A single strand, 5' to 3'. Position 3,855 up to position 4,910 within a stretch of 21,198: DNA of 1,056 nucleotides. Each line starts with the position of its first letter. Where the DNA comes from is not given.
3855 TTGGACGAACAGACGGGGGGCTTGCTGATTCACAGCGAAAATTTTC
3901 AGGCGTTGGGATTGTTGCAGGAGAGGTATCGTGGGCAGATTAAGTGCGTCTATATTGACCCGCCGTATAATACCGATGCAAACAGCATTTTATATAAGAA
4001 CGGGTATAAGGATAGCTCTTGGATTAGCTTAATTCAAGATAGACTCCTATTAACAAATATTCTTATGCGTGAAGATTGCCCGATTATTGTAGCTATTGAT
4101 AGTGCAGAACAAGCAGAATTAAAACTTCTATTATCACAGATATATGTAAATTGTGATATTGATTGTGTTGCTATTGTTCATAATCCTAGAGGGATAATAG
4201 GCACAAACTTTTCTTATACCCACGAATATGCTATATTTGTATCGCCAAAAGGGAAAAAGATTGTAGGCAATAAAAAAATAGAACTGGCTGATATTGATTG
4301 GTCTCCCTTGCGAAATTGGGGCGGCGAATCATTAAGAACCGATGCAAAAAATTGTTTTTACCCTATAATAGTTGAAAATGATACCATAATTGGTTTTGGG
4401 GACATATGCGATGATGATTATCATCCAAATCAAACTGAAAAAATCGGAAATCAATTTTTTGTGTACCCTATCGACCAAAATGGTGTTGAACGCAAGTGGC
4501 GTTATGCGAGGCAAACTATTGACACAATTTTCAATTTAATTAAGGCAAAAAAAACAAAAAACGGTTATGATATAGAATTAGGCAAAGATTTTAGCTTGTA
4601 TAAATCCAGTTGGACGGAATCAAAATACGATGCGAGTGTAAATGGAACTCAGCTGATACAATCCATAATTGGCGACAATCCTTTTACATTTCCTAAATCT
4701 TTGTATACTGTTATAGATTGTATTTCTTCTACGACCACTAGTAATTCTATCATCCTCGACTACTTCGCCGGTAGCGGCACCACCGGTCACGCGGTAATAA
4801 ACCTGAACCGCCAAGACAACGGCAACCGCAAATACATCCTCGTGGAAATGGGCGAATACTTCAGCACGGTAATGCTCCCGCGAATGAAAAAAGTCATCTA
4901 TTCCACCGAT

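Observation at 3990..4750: Compositional mosaic inside mod: an AT-rich segment with different codon usage coincides with the target-recognition domain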

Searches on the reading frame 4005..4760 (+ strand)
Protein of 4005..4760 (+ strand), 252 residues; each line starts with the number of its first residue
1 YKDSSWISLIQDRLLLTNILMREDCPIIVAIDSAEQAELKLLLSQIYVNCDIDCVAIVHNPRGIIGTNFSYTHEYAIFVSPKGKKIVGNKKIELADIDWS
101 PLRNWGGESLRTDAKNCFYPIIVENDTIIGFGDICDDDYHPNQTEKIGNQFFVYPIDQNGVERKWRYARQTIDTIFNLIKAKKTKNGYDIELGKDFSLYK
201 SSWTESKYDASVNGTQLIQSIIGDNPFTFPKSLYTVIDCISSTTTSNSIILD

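Call 17: find_homologous_proteins(query=window:4005-4760:+)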
Query window:4005-4760:+ (252 aa): 276 proteins with E <= 0.001 among 712 candidates; the best 120 are listed.
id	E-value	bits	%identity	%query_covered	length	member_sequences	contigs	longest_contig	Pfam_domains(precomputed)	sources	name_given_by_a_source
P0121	2.1e-97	344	57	96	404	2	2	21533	PF01555.25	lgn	-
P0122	2.2e-96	340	58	96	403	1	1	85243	PF01555.25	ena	-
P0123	4.5e-95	336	59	96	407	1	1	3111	PF01555.25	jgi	jgi:adenine-specific DNA-methyltransferase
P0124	1.1e-94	335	65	80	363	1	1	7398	PF01555.25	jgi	jgi:adenine-specific DNA-methyltransferase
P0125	3.0e-92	327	59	90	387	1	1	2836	PF01555.25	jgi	jgi:adenine-specific DNA-methyltransferase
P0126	4.0e-91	323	55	96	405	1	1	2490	PF01555.25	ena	-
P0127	1.4e-90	321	54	100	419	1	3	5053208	PF01555.25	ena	-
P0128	6.3e-90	319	54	99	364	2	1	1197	PF01555.25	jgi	jgi:adenine-specific DNA-methyltransferase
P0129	2.8e-88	314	53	97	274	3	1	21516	PF01555.25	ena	-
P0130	4.1e-87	310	54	94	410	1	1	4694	PF01555.25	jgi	jgi:adenine-specific DNA-methyltransferase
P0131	5.9e-87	309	55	95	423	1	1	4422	PF01555.25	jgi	jgi:adenine-specific DNA-methyltransferase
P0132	1.1e-86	309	54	96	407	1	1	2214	PF01555.25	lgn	-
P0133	1.7e-85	305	52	100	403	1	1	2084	PF03602.22,PF01555.25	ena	-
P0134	1.1e-84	302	50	100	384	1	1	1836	PF01555.25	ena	-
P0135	1.5e-84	301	67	75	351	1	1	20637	PF01555.25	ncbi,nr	ncbi:MAG: DNA methyltransferase [Planctomycetia bacterium]|nr:DNA methyltransferase [Planctomycetia 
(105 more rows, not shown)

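Call 28: find_encoding_contigs(protein=P0127, flank=5000, max_places=3)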
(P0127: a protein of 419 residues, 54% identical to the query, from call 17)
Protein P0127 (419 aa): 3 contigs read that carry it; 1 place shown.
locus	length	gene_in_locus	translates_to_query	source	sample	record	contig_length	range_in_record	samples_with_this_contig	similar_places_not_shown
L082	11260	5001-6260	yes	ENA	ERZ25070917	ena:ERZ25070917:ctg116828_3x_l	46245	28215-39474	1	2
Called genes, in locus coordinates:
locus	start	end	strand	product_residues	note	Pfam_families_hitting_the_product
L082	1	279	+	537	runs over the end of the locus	PF00404:Dockerin_1 (weak), PF03712:Cu2_monoox_C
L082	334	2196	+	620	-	PF02574:S-methyl_trans, PF02219:MTHFR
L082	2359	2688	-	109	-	-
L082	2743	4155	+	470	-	PF20581:DUF6785, PF20580:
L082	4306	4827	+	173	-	PF12564:TypeIII_RM_meth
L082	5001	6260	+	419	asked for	PF01555:N6_N4_Mtase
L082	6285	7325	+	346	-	PF00586:AIRS, PF02769:AIRS_C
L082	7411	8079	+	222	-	PF10294:Methyltransf_16, PF05175:MTS, PF06325:PrmA, PF13489:Methyltransf_23, PF13649:Methyltransf_25, PF13847:Methyltransf_31, PF08242:Methyltransf_12 (weak)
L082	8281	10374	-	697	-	PF08487:VIT, PF13757:VIT_2 (weak), PF00092:VWA (weak), PF13519:VWA_2 (weak), PF13768:VWA_3, PF00092:VWA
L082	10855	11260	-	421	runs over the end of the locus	PF03747:ADP_ribosyl_GH, PF12844:HTH_19 (faint), PF13560:HTH_31 (faint), PF01381:HTH_3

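Call 29: find_encoding_contigs(protein=P0122, flank=5000, max_places=3)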
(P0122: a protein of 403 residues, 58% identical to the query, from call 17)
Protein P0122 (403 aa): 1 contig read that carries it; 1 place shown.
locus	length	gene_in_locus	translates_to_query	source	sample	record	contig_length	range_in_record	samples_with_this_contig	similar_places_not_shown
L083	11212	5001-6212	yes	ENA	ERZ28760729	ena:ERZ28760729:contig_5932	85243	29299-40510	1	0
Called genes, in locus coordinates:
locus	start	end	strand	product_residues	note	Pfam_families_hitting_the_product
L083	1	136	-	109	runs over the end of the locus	PF07883:Cupin_2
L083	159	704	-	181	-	PF02870:Methyltransf_1N, PF01035:DNA_binding_1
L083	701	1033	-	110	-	PF00583:Acetyltransf_1, PF08445:FR47 (weak), PF13508:Acetyltransf_7, PF13673:Acetyltransf_10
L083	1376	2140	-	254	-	PF06912:DUF1275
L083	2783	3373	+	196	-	-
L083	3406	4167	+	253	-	PF08843:AbiEii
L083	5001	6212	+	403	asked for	PF01555:N6_N4_Mtase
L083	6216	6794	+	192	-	PF00270:DEAD, PF04851:ResIII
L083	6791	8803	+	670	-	PF27159:HI_1054_N, PF27365:HI_1054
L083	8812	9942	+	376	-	-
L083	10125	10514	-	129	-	PF00958:GMP_synt_C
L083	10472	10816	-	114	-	-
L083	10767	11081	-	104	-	PF02540:NAD_synthase, PF00733:Asn_synthase (faint), PF01171:ATP_bind_3 (weak), PF03054:tRNA_Me_trans (weak)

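Call 31: search_protein_representatives(protein=window:4005-4760:+)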
Query: 252 residues. Proteins with E-value up to 0.001 (for the whole library): 1391; up to 1e-10: 637; up to 1e-30: 177. The best 150 are listed.
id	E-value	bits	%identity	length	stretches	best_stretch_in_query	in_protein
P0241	6.9e-102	356.6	51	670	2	4-192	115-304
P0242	3.4e-86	305.2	53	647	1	4-243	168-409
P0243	2.4e-85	302.4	53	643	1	1-252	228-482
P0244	4.8e-82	291.6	52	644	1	1-247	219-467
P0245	1.9e-79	283.1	55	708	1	1-244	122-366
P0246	2.2e-78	279.7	51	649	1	4-247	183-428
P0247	1.2e-77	277.2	54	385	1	34-252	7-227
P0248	4.7e-76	272.0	51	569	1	1-245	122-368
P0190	1.7e-71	257.1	49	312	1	13-244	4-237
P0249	2.8e-71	256.4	50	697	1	1-248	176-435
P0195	2.0e-70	253.6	50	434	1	10-252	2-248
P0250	7.4e-70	251.7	49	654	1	1-243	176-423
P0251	1.6e-69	250.6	48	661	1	2-252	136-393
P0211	1.4e-68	247.5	46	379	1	5-247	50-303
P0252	3.8e-68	246.1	50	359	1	1-222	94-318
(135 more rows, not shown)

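Call 42: find_related_loci(query=window:4005-4760:+, collection=metagenome_contigs, flank=4000)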
Query window:4005-4760:+ (252 aa) in metagenome_contigs; peptide patterns used: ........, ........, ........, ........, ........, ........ (x = any residue, [..] = any of these).
346 stretches matched a pattern; 261 encode a relative of the query (tblastn E <= 1e-3); the best 80 are kept; 80 distinct loci.
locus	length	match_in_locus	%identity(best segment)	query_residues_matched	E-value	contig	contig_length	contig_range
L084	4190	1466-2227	59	1-252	1e-112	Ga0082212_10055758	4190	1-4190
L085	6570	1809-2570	59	1-252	9e-111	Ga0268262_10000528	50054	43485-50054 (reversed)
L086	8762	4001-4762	59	1-252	1e-110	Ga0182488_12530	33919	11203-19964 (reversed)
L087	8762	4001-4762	60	1-252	8e-109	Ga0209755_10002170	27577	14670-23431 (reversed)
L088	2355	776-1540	59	1-252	1e-111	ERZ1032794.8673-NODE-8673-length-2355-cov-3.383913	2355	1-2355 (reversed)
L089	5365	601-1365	59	1-252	2e-106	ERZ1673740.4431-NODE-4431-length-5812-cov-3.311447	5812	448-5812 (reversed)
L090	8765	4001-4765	59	1-252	2e-106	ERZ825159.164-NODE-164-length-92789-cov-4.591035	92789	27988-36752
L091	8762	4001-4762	56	1-252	2e-105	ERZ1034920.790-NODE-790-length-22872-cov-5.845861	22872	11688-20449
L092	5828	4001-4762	57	1-252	1e-105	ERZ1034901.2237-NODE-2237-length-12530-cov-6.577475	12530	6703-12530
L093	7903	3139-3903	56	1-252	1e-104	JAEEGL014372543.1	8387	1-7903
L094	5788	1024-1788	56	1-252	3e-104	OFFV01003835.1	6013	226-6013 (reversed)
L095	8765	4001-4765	56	1-252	5e-104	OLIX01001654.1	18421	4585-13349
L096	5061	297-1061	56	1-252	4e-104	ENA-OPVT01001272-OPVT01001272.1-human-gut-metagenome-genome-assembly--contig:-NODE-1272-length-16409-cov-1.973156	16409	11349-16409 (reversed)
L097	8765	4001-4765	56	1-252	5e-104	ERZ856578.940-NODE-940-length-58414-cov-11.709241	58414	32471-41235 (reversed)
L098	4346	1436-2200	54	1-252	9e-103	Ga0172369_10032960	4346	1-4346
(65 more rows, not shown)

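Call 43: find_related_loci(query=window:4005-4760:+, collection=viral_contigs, flank=4000)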
Query window:4005-4760:+ (252 aa) in viral_contigs; peptide patterns used: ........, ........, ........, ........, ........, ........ (x = any residue, [..] = any of these).
8 stretches matched a pattern; 1 encode a relative of the query (tblastn E <= 1e-3); 1 distinct loci.
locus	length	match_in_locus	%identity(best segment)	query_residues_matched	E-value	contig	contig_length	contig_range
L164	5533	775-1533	47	4-252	4e-85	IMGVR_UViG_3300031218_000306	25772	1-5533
